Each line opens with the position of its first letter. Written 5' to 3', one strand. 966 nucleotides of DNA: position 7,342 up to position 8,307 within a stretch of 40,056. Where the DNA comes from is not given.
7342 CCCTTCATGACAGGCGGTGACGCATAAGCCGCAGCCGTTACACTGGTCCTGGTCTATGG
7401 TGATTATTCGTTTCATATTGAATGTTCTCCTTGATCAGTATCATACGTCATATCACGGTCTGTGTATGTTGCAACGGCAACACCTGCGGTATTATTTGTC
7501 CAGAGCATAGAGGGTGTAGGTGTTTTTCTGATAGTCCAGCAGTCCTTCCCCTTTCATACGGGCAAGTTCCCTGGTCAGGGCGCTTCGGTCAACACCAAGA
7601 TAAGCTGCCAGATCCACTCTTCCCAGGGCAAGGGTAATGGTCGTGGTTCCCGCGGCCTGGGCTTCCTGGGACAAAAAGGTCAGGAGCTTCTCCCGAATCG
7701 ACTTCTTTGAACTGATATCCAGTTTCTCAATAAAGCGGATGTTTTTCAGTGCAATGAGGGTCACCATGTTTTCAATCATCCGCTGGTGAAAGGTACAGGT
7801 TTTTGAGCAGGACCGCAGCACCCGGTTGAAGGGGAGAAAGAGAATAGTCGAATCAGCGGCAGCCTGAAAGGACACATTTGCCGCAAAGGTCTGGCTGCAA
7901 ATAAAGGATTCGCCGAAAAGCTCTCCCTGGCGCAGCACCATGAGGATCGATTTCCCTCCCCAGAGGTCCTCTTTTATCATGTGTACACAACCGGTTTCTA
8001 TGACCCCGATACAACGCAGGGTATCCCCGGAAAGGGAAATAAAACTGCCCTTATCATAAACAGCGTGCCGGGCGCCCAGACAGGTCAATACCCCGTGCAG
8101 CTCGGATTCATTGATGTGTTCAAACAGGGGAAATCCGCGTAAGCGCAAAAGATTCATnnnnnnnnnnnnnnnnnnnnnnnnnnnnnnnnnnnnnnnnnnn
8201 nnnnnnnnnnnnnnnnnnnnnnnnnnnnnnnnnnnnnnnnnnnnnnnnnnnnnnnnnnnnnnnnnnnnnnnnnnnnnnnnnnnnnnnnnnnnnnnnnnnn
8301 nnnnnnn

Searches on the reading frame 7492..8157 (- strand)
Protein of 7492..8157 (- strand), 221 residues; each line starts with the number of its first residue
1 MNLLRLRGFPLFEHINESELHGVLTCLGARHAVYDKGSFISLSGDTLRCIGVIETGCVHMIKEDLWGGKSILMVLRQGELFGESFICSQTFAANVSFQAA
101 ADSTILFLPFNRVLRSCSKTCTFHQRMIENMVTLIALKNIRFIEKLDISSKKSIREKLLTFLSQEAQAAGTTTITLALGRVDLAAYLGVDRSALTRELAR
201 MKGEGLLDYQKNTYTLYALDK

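Call 61: search_protein_families(library=pfam, proteins=[window:7492-8157:-], max_evalue=0.001)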
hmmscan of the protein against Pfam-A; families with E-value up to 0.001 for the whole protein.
window:7492-8157:- (221 aa): 2 families
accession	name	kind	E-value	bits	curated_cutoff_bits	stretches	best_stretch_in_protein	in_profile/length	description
PF00027.35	cNMP_binding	-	7.1e-10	39.2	27.5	1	33-116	3-85/89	Cyclic nucleotide-binding domain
PF13545.12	HTH_Crp_2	-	1.2e-08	35.2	27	1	157-216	2-61/70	Crp-like helix-turn-helix domain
